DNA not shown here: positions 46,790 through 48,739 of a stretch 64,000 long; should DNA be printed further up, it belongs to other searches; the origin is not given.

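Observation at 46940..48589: Sigma-70-type factor fused in one ORF to a P-loop kinase + HD phosphohydrolase module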

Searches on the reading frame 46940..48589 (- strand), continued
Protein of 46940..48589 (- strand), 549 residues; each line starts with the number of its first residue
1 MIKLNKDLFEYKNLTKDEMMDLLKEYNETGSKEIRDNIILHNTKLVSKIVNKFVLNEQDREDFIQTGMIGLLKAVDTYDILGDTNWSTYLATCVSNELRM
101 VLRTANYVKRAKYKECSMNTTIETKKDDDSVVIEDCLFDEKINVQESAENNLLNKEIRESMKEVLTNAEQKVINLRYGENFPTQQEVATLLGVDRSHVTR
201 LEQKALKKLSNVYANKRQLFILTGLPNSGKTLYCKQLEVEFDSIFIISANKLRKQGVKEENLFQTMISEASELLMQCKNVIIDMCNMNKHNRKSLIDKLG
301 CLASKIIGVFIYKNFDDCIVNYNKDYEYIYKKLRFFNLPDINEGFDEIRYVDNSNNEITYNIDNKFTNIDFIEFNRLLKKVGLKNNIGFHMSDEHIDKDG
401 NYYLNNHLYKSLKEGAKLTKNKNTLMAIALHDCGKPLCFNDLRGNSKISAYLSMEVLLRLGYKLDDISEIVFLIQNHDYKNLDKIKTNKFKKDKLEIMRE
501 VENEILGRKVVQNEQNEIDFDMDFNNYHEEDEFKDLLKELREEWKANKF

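Call 29: search_protein_families(library=pfam, proteins=[P0025, P0033, P0042, P0050, P0068, P0070, P0094, P0107, P0110, P0124], max_evalue=0.001)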
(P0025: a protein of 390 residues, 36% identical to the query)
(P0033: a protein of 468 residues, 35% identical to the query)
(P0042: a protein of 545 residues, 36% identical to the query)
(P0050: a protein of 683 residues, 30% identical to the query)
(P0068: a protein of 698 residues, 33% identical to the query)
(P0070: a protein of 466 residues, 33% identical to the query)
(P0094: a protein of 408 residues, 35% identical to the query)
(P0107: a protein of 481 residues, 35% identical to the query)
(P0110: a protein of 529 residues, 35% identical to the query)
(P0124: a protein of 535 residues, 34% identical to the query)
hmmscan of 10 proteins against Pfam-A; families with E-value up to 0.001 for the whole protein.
P0025 (390 aa): 3 families
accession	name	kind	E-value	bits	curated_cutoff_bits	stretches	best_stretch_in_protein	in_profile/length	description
PF04545.22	Sigma70_r4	-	1.7e-12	47.1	24.1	1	161-209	5-49/50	Sigma-70, region 4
PF04542.20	Sigma70_r2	-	2.2e-12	47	24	1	40-109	2-70/71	Sigma-70 region 2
PF01381.28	HTH_3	-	3.4e-07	30.6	23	1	182-203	11-32/55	Helix-turn-helix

P0033 (468 aa): 3 families
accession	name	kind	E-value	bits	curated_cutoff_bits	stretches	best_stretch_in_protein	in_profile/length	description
PF04545.22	Sigma70_r4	-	4.3e-17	61.8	24.1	1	165-215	2-48/50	Sigma-70, region 4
PF04542.20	Sigma70_r2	-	9.8e-13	48.2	24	1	42-111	1-69/71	Sigma-70 region 2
PF08281.18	Sigma70_r4_2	-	8.3e-06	25.8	25.7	0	254-280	2-28/54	Sigma-70, region 4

P0042 (545 aa): 2 families
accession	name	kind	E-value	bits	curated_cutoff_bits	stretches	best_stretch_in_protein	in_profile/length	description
PF04542.20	Sigma70_r2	-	1.7e-14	53.8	24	1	44-109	5-69/71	Sigma-70 region 2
PF04545.22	Sigma70_r4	-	4.4e-14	52.2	24.1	1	162-211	4-49/50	Sigma-70, region 4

P0050 (683 aa): 10 families
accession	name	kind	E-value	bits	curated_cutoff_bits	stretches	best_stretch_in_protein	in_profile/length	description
PF04545.22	Sigma70_r4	-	9.8e-29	99.1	24.1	2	176-219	4-47/50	Sigma-70, region 4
PF04542.20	Sigma70_r2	-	1.6e-25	89.1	24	2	266-334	1-68/71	Sigma-70 region 2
PF08281.18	Sigma70_r4_2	-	9.2e-13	48.1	25.7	1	175-207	9-41/54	Sigma-70, region 4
PF01381.28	HTH_3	-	1.5e-06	28.6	23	0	193-212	10-29/55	Helix-turn-helix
PF16509.11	KORA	-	1.1e-05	26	26.7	0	432-477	14-59/84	TrfB plasmid transcriptional repressor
PF04539.22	Sigma70_r3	-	1.8e-05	25.2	25.3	0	345-414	1-73/78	Sigma-70 region 3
PF07638.17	Sigma70_ECF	-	3.7e-05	24.1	21.1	0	174-213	134-172/185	ECF sigma factor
PF13384.12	HTH_23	-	5.7e-05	23.2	24.6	0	180-213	5-38/50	Homeodomain-like domain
PF02001.22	DUF134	-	9.2e-05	23.4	27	0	183-219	41-77/98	Protein of unknown function DUF134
PF12802.13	MarR_2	-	0.00049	20.6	27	0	193-220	21-48/61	MarR family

P0068 (698 aa): 22 families
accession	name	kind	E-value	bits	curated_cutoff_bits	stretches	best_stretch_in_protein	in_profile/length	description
PF04545.22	Sigma70_r4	-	2e-22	78.9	24.1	2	157-201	7-48/50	Sigma-70, region 4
PF08281.18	Sigma70_r4_2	-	5.7e-12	45.5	25.7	0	271-295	26-50/54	Sigma-70, region 4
PF04967.18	HTH_10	-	9.9e-11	41.7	23.1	0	271-294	23-46/53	HTH DNA binding domain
PF04542.20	Sigma70_r2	-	1e-09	38.5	24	1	34-101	3-69/71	Sigma-70 region 2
PF13412.12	HTH_24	-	5.3e-08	32.8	21.9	0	272-291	18-37/48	Winged helix-turn-helix DNA-binding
PF12728.13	HTH_17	-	7.7e-08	32.9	27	0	649-669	2-22/51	Helix-turn-helix domain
PF01381.28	HTH_3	-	2.1e-07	31.3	23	0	271-294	9-32/55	Helix-turn-helix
PF13518.12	HTH_28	-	4e-07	30.5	25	0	272-293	13-34/52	Helix-turn-helix domain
PF01047.28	MarR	-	5.5e-07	29.8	24.6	0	500-521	19-40/59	MarR family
PF13384.12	HTH_23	-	5.9e-07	29.6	24.6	0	175-195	19-39/50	Homeodomain-like domain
PF00196.25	GerE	-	1.8e-06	27.9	23.5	0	273-294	19-40/57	Bacterial regulatory proteins, luxR family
PF12802.13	MarR_2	-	6.5e-06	26.7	27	0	176-199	23-46/61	MarR family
PF24034.1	DUF7343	-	2.6e-05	24.4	27.6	0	499-522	19-42/62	Domain of unknown function (DUF7343)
PF21476.4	PF0610-like_N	-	2.9e-05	24.6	33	0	647-671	13-37/50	PF0610-like, N-terminal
PF01022.26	HTH_5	-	3.4e-05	24.1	22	0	272-289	16-33/47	Bacterial regulatory protein, arsR family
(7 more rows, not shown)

P0070 (466 aa): 7 families
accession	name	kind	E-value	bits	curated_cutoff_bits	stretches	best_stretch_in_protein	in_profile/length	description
PF04545.22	Sigma70_r4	-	2.3e-17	62.7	24.1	1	160-211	2-49/50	Sigma-70, region 4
PF04542.20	Sigma70_r2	-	6.9e-11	42.2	24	1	43-110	4-70/71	Sigma-70 region 2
PF01381.28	HTH_3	-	8.4e-06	26.2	23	1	181-210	8-36/55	Helix-turn-helix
PF22233.2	PhyR_sigma-like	-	0.00031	20.9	27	0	183-211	20-48/50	Response regulator PhyR, sigma-like domain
PF08281.18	Sigma70_r4_2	-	0.00044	20.3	25.7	0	154-196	2-40/54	Sigma-70, region 4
PF13744.12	HTH_37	-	0.00068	19.8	27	0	179-210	28-59/80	Helix-turn-helix domain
PF04967.18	HTH_10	-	0.00085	19.5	23.1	0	163-210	1-51/53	HTH DNA binding domain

P0094 (408 aa): 3 families
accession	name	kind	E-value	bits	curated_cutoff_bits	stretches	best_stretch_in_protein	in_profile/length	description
PF04545.22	Sigma70_r4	-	3.4e-14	52.5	24.1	1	159-210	3-50/50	Sigma-70, region 4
PF04542.20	Sigma70_r2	-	4.8e-11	42.7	24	1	42-108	4-69/71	Sigma-70 region 2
PF08281.18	Sigma70_r4_2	-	3.7e-05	23.7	25.7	0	250-275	2-27/54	Sigma-70, region 4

P0107 (481 aa): 5 families
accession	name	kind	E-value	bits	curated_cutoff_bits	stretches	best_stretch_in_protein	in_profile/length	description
PF04545.22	Sigma70_r4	-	8.1e-17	60.9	24.1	1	160-209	3-48/50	Sigma-70, region 4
PF04542.20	Sigma70_r2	-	3.6e-13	49.6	24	1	40-109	1-69/71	Sigma-70 region 2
PF08281.18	Sigma70_r4_2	-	1.2e-07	31.6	25.7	0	153-209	2-54/54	Sigma-70, region 4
PF01047.28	MarR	-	0.0002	21.6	24.6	1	177-208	13-44/59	MarR family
PF13684.11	FakA-like_C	-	0.00029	20.7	23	0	257-301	150-194/216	Fatty acid kinase subunit A-like, C-terminal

P0110 (529 aa): 6 families
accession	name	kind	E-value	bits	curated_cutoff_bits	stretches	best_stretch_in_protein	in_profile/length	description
PF04545.22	Sigma70_r4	-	3.1e-18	65.5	24.1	1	161-208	5-48/50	Sigma-70, region 4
PF04542.20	Sigma70_r2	-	9.5e-15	54.6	24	1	43-106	4-67/71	Sigma-70 region 2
PF08281.18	Sigma70_r4_2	-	1.4e-13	50.7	25.7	1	152-207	2-53/54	Sigma-70, region 4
PF13684.11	FakA-like_C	-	3.8e-05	23.6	23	0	319-365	148-194/216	Fatty acid kinase subunit A-like, C-terminal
PF13936.12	HTH_38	-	0.00029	20.9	27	0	179-203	19-43/44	Helix-turn-helix domain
PF13545.12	HTH_Crp_2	-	0.00069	20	27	0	180-206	22-48/70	Crp-like helix-turn-helix domain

P0124 (535 aa): 4 families
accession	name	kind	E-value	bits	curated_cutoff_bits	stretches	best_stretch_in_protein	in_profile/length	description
PF04545.22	Sigma70_r4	-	4.8e-16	58.4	24.1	1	159-208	3-48/50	Sigma-70, region 4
PF04542.20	Sigma70_r2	-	1e-11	44.9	24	1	40-109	2-70/71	Sigma-70 region 2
PF01381.28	HTH_3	-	6.6e-05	23.3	23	1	179-202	8-31/55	Helix-turn-helix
PF08281.18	Sigma70_r4_2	-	0.00035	20.6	25.7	0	153-195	3-41/54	Sigma-70, region 4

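Call 30: find_encoding_contigs(protein=P0017, flank=6000, max_places=4)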
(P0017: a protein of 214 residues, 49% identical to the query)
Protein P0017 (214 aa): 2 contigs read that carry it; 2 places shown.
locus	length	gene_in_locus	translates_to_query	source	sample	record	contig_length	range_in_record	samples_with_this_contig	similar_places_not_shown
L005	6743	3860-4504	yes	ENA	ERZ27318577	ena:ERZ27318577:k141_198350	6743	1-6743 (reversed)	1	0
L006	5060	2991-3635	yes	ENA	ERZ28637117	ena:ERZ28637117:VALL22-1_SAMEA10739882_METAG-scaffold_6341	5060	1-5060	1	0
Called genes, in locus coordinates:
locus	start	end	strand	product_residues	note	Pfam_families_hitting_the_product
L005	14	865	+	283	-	PF09681:Phage_rep_org_N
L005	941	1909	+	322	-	PF04542:Sigma70_r2, PF07638:Sigma70_ECF (faint), PF04545:Sigma70_r4, PF08281:Sigma70_r4_2 (weak), PF04545:Sigma70_r4, PF08281:Sigma70_r4_2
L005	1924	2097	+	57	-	-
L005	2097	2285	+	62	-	-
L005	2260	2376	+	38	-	-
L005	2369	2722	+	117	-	PF08774:VRR_NUC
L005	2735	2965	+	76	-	-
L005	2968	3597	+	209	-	PF13392:HNH_3 (weak)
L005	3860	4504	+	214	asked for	PF04542:Sigma70_r2, PF04545:Sigma70_r4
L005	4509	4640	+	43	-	-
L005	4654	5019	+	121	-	PF24161:CCDC39 (weak), PF06005:ZapB (faint)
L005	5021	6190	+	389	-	PF13392:HNH_3 (weak)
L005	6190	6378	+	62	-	-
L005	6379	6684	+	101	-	-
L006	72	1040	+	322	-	PF04542:Sigma70_r2, PF07638:Sigma70_ECF (faint), PF04545:Sigma70_r4, PF08281:Sigma70_r4_2 (weak), PF04545:Sigma70_r4, PF08281:Sigma70_r4_2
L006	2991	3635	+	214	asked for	PF04542:Sigma70_r2, PF04545:Sigma70_r4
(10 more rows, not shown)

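Call 31: find_related_loci(query=window:46940-48589:-, collection=viral_contigs, flank=5000)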
Query window:46940-48589:- (549 aa) in viral_contigs; peptide patterns used: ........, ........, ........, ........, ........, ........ (x = any residue, [..] = any of these).
7 stretches matched a pattern, but none encodes a relative of the query by tblastn (E <= 1e-3).

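Call 35: get_annotated_region(hit=H9, flank=3000)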
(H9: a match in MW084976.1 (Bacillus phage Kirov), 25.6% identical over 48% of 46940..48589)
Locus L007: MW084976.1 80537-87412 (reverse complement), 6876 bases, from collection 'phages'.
description: Bacillus phage Kirov, complete genome.
organism: Bacillus phage Kirov (NCBI taxid 2783539)
taxonomy: Viruses; Duplodnaviria; Heunggongvirae; Uroviricota; Caudoviricetes; Andregratiavirinae; Kirovvirus; Kirovvirus kirov
host: Bacillus cereus; source: soil; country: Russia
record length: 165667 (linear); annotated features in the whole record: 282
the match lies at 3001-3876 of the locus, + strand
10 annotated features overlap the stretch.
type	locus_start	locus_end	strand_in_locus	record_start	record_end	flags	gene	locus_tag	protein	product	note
CDS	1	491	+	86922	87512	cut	-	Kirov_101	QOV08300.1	nucleotidyltransferase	-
CDS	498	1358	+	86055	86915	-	-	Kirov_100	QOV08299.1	subtilisin-like serine protease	-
CDS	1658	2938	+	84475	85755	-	-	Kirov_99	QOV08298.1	RNA ligase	-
CDS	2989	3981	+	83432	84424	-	-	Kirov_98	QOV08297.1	polynucleotide kinase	-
CDS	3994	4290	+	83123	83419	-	-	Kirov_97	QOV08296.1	hypothetical protein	-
CDS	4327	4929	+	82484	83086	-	-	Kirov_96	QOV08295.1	ATP-dependent Clp protease proteolytic subunit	-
CDS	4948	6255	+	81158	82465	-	-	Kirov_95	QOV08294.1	ATP-dependent DNA ligase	-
CDS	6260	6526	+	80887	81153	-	-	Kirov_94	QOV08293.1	hypothetical protein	-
CDS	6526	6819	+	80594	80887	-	-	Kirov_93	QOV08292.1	hypothetical protein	-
CDS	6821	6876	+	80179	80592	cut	-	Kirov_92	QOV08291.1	hypothetical protein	-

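Call 36: get_annotated_region(hit=H13, flank=3000)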
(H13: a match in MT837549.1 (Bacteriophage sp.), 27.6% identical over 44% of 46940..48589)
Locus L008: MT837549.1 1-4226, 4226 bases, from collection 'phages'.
description: UNVERIFIED: Bacteriophage sp. clone scaffold_5102 genomic sequence.
organism: Bacteriophage sp. (NCBI taxid 38018)
taxonomy: Viruses
host: -; source: human fecal samples; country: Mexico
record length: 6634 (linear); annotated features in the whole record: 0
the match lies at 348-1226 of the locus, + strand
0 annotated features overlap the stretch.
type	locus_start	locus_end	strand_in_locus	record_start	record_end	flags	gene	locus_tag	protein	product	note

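Call 41: find_encoding_contigs(protein=P0008, flank=3000, max_places=2)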
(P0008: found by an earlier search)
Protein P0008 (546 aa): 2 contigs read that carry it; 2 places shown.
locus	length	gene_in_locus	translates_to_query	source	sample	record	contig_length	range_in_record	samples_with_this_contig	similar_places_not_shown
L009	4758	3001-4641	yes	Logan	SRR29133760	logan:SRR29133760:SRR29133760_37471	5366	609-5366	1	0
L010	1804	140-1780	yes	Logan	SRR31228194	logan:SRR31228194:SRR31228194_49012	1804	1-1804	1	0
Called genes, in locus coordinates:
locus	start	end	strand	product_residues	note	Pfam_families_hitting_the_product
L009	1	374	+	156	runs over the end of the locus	PF00075:RNase_H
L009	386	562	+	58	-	-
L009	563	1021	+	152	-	-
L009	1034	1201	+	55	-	-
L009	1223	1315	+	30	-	-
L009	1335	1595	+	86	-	-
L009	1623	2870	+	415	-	PF02127:Peptidase_M18, PF05343:Peptidase_M42 (weak)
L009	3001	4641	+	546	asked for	PF04542:Sigma70_r2, PF04545:Sigma70_r4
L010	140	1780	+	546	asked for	PF04542:Sigma70_r2, PF04545:Sigma70_r4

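Call 42: find_encoding_contigs(protein=P0001, flank=1000, max_places=2)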
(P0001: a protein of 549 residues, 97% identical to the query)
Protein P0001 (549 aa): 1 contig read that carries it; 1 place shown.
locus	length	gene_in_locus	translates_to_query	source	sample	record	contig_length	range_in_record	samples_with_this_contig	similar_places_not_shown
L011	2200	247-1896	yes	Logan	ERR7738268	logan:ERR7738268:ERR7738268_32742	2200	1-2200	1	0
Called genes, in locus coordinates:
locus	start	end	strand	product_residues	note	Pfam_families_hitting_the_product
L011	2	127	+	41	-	?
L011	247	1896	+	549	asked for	PF04542:Sigma70_r2, PF04545:Sigma70_r4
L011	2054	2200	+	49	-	?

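Call 52: search_protein_families(library=phrogs, proteins=[L007:2989-3981:+], max_evalue=0.01)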
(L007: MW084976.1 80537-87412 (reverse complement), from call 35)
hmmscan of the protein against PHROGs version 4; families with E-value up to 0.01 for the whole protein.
L007:2989-3981:+ (330 aa): 6 families
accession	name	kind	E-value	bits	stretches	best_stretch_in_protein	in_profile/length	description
phrog_6931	-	unknown function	7.9e-48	164.4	2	3-151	182-342/343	-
phrog_505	-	other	8.4e-18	65.8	1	7-136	3-143/295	polynucleotide kinase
phrog_2071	-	other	3.2e-14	54.4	1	3-207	13-194/282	ATPase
phrog_8238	-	DNA, RNA and nucleotide metabolism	1.6e-07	30.9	1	9-146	5-153/737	RNA ligase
phrog_246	-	other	6e-07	29.9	1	8-105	9-106/417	NinI-like serine-threonine phosphatase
phrog_10255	-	other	0.00056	20.7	1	10-76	5-74/230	kinase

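Call 53: search_protein_families(library=padloc, proteins=[window:46940-48589:-], max_evalue=0.01)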
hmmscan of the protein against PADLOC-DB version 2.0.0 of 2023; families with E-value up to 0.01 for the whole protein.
window:46940-48589:- (549 aa): 1 family
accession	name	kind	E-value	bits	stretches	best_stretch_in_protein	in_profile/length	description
PDLC02203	MzaA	-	4.7e-10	36.4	1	32-95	428-491/683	-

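Call 79: find_related_loci(query=A1, collection=viral_contigs, flank=6000)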
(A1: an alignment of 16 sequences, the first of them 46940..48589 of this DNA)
Query A1 (549 aa) in viral_contigs; peptide patterns used: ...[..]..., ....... (x = any residue, [..] = any of these).
82 stretches matched a pattern, but none encodes a relative of the query by tblastn (E <= 1e-3).

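Call 83: get_annotated_region(hit=H3, flank=2500)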
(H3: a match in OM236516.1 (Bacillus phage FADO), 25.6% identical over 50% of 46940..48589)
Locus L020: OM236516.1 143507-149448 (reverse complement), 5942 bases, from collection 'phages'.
description: Bacillus phage FADO, complete genome.
organism: Bacillus phage FADO (NCBI taxid 2917160)
taxonomy: Viruses; Duplodnaviria; Heunggongvirae; Uroviricota; Caudoviricetes
host: Bacillus subtilis BEST7003; source: soil; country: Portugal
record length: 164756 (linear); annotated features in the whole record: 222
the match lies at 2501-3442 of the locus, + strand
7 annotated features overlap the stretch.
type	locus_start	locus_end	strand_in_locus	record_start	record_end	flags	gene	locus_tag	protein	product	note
CDS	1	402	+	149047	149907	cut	-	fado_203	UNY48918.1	intracellular serine protease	-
CDS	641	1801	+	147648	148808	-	-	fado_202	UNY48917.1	RNA ligase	RNA ligase, phage-associated #T4-like RnlA #T4 GC1653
CDS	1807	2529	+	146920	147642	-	-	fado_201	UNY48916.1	homing endonuclease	-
CDS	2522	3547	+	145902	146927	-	-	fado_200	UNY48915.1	hypothetical protein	-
CDS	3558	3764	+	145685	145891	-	-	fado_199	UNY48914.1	hypothetical protein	-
CDS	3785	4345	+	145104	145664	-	-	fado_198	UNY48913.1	hypothetical protein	-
CDS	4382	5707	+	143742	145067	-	-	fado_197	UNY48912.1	DNA ligase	-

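Call 84: get_annotated_region(hit=H14, flank=2500)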
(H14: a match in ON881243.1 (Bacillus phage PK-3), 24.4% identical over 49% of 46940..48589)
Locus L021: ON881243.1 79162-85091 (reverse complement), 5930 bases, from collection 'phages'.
description: Bacillus phage PK-3, complete genome.
organism: Bacillus phage PK-3 (NCBI taxid 2961841)
taxonomy: Viruses; Duplodnaviria; Heunggongvirae; Uroviricota; Caudoviricetes
host: Bacillus sp.; source: soil; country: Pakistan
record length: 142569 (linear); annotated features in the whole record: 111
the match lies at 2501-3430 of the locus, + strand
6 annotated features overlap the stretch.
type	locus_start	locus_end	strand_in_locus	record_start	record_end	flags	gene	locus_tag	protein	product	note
CDS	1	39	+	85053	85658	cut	-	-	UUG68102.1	nucleotidyltransferase domain-containing protein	-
CDS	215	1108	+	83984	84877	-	-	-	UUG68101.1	S8 family peptidase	-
CDS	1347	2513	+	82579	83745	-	-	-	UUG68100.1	RnlA family RNA ligase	T4 RnlA family RNA ligase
CDS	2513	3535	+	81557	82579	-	-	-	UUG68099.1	AAA family ATPase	-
CDS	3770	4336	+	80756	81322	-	-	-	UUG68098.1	ATP-dependent Clp protease proteolytic subunit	-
CDS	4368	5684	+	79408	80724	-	-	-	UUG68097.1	ATP-dependent DNA ligase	-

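Call 85: get_annotated_region(hit=H16, flank=2500)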
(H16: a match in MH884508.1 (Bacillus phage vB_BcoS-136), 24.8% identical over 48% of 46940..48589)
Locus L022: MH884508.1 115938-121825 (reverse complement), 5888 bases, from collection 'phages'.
description: Bacillus phage vB_BcoS-136, complete genome.
organism: Bacillus phage vB_BcoS-136 (NCBI taxid 2419619)
taxonomy: Viruses; Duplodnaviria; Heunggongvirae; Uroviricota; Caudoviricetes; Kenyattavirus; Kenyattavirus kv136
host: Bacillus cohnii; source: Lake Elmenteita sediment; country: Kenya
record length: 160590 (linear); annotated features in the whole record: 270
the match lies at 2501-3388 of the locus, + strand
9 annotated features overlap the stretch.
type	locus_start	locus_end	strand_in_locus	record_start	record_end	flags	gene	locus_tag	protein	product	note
CDS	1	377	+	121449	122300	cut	apr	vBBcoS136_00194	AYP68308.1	subtilisin DY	putative homolog of YP_008873415 hypothetical protein [Bacillus phage vB_BanS-Tsamsa]; conserved domain ...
CDS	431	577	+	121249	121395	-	-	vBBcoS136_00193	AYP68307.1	hypothetical protein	-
CDS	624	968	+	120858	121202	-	-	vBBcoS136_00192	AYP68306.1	hypothetical protein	putative homolog of WP_000100139 hypothetical protein [Bacillus thuringiensis], hypothetical protein [Bacillus phage ...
CDS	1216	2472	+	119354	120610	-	-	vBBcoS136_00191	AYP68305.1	RNA ligase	putative homolog of uncharacterized protein CBO05P1_012 [Clostridium botulinum B str. Osaka05], RNA ligase ...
CDS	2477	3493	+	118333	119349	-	-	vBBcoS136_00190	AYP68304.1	polynucleotide kinase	putative homolog of YP_008873417 hypothetical protein [Bacillus phage vB_BanS-Tsamsa]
CDS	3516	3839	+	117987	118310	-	-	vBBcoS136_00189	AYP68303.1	hypothetical protein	-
CDS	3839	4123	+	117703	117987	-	-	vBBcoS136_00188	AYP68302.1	PQ loop repeat protein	putative homolog of hypothetical protein phi8074-B1_00061 [Clostridium phage phi8074-B1]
CDS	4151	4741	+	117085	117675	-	clpP1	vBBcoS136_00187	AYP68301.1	ATP-dependent Clp protease proteolytic subunit 1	putative homolog of YP_008873419 hypothetical protein [Bacillus phage vB_BanS-Tsamsa] and ATP-dependent Clp ...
CDS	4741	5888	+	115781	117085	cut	ligA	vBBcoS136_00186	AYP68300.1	DNA ligase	putative homolog of DNA ligase, ATP-dependent [Bacillus phage vB_BanS-Tsamsa], ATP-dependent DNA ligase [Paenibacillus ...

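Call 86: get_annotated_region(hit=H35, flank=2500)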
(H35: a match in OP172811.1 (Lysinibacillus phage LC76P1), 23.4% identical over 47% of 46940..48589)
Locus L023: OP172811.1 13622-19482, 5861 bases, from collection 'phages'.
description: Lysinibacillus phage LC76P1, complete genome.
organism: Lysinibacillus phage LC76P1 (NCBI taxid 2968682)
taxonomy: Viruses; Duplodnaviria; Heunggongvirae; Uroviricota; Caudoviricetes
host: Lysinibacillus capsici DO76; source: municipal sewage; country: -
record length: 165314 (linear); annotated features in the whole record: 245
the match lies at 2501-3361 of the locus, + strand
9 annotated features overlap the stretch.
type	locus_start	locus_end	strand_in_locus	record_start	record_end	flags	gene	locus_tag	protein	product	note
CDS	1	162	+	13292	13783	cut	-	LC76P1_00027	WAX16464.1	hypothetical protein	-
CDS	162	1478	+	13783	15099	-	-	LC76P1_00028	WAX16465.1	hypothetical protein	-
CDS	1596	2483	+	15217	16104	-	-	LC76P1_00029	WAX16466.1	hypothetical protein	-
CDS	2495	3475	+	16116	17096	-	-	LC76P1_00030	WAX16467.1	hypothetical protein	-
CDS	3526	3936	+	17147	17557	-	-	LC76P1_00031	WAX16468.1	hypothetical protein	-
CDS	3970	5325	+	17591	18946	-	-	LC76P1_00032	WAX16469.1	hypothetical protein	-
CDS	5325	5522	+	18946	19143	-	-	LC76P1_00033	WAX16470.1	hypothetical protein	-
CDS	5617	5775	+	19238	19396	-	-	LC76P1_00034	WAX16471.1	hypothetical protein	-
CDS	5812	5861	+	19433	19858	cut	-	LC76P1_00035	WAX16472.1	hypothetical protein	-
